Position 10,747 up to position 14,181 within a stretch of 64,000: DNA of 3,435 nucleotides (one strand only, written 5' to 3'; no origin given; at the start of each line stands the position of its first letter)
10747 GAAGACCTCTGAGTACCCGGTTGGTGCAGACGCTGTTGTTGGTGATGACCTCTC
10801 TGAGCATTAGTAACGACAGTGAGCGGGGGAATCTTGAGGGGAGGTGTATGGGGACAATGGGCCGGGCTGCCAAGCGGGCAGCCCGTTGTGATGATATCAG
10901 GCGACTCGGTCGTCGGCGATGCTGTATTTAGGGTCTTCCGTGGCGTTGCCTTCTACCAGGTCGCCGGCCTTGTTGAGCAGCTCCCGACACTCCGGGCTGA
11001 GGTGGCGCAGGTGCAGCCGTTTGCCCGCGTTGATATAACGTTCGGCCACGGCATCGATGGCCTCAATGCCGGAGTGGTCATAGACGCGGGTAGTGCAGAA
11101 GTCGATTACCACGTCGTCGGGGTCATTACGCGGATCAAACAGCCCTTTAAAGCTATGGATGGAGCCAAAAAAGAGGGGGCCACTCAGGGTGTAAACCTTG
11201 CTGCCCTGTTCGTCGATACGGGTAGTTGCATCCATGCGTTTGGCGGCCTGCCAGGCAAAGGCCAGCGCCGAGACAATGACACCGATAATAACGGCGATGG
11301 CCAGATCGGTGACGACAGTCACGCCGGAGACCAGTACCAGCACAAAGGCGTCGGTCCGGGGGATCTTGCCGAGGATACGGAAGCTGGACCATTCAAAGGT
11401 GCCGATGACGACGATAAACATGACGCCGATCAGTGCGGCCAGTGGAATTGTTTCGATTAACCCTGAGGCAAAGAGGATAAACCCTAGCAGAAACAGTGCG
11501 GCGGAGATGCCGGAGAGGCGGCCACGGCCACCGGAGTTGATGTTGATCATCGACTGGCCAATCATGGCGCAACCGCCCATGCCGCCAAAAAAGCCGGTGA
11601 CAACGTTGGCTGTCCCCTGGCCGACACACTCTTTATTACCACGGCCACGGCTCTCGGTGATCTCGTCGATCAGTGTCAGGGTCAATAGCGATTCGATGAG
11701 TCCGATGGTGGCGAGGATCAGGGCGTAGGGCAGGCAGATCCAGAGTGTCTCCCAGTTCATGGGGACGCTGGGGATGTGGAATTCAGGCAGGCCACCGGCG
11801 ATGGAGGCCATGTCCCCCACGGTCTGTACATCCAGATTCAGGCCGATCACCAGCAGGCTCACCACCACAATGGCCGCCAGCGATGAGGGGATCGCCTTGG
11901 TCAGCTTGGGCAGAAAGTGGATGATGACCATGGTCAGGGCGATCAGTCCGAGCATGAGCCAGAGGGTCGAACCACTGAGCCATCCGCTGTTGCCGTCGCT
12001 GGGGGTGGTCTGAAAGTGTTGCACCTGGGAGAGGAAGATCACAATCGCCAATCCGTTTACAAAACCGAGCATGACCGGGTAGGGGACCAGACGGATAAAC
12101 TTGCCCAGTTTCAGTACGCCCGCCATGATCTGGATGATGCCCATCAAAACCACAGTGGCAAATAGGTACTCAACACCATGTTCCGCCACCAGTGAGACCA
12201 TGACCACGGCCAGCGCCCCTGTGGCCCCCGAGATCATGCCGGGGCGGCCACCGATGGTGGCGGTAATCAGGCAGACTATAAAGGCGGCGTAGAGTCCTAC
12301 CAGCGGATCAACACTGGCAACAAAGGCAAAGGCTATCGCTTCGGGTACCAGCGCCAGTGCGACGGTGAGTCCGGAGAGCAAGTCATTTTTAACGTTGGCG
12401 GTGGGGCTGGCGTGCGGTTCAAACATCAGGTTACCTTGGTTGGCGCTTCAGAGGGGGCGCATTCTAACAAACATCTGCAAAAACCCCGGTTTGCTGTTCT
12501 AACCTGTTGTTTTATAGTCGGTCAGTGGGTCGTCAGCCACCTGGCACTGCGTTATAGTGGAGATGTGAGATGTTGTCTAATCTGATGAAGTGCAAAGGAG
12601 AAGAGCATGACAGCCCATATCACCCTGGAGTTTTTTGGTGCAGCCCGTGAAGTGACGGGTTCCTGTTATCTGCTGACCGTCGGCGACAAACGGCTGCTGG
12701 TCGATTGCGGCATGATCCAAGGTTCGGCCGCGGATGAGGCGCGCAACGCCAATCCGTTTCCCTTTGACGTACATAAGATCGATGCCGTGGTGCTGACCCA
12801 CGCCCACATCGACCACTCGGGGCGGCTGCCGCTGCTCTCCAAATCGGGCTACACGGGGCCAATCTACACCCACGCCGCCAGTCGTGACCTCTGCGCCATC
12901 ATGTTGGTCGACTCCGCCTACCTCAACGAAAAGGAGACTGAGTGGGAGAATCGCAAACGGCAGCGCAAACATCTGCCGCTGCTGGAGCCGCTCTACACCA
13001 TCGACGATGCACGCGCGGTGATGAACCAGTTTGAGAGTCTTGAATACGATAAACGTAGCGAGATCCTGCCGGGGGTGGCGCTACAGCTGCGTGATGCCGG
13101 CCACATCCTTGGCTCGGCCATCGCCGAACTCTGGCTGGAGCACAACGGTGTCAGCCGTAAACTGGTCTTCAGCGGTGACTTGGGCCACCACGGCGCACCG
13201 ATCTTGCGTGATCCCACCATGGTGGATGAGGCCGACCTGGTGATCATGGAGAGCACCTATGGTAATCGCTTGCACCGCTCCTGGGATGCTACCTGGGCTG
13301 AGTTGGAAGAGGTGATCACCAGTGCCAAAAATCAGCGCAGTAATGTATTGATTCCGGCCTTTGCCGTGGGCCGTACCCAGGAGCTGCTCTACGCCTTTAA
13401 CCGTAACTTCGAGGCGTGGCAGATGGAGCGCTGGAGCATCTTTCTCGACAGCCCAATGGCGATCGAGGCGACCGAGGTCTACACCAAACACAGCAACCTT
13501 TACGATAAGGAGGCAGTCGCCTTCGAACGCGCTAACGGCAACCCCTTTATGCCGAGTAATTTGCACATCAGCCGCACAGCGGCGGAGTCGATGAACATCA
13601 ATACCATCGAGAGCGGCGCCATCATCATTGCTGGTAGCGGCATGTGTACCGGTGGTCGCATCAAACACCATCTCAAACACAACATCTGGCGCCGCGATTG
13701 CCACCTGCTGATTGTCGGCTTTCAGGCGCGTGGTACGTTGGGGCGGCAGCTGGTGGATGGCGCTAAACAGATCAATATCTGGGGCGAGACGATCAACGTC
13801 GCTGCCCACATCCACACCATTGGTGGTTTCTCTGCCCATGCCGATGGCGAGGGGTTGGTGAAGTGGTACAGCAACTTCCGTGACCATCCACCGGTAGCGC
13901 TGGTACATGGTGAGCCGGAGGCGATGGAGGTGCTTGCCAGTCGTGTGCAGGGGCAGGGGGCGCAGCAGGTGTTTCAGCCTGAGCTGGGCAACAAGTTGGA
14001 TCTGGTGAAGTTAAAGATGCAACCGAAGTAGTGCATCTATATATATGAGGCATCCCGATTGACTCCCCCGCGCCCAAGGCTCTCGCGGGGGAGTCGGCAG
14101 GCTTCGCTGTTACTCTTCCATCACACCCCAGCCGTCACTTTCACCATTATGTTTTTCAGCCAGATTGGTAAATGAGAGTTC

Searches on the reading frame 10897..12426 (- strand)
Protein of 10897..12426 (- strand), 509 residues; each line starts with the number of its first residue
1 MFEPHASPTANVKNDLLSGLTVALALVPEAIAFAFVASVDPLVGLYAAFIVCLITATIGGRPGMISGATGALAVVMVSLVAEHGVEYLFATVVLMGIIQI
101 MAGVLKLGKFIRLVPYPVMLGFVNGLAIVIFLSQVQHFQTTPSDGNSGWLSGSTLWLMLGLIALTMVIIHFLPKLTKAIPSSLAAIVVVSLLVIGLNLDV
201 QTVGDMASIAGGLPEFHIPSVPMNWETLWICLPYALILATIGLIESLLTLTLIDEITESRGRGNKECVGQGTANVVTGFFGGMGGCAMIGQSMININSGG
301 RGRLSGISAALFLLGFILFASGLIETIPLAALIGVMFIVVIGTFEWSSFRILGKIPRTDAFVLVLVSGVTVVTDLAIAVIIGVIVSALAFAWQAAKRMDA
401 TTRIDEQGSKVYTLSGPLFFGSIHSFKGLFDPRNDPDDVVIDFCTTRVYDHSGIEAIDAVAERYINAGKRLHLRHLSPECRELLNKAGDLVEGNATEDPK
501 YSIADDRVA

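Call 6: search_protein_families(library=pfam, proteins=[window:10897-12426:-], max_evalue=0.01)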
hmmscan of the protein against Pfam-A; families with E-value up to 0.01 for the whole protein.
window:10897-12426:- (509 aa): 4 families
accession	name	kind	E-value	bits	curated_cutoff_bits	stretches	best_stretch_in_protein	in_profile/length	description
PF00916.26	Sulfate_transp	-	4.1e-58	197.4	23.2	1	13-365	2-379/380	Sulfate permease family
PF01740.26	STAS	-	1.2e-07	31.9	22.6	1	408-488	9-92/106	STAS domain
PF13466.11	STAS_2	-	0.00029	21.4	29.2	1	414-488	3-78/80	STAS domain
PF16983.11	MFS_MOT1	-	0.0015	19.3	30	1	263-339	29-107/111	Molybdate transporter of MFS superfamily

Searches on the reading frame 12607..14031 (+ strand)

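Call 6: search_protein_families(library=pfam, proteins=[window:12607-14031:+], max_evalue=0.01)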
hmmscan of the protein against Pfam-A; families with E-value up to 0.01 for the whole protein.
window:12607-14031:+ (474 aa): 6 families
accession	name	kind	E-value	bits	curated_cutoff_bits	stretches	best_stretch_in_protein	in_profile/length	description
PF10996.14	Beta-Casp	-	3.2e-39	134.6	27.7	1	257-382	1-120/120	Beta-Casp domain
PF07521.17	RMMBL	-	5.5e-17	62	21.6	1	396-450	2-56/63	Zn-dependent metallo-hydrolase RNA specificity domain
PF00753.33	Lactamase_B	-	1.2e-12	48.6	22.7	1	16-90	4-76/196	Metallo-beta-lactamase superfamily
PF12706.13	Lactamase_B_2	-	3.9e-09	36.8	27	1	29-220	2-168/200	Beta-lactamase superfamily domain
PF16661.11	Lactamase_B_6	-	2.3e-08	34.1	27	1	22-195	1-165/193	Metallo-beta-lactamase superfamily domain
PF13483.12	Lactamase_B_3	-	0.0035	17.8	24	1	17-71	6-50/160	Beta-lactamase superfamily domain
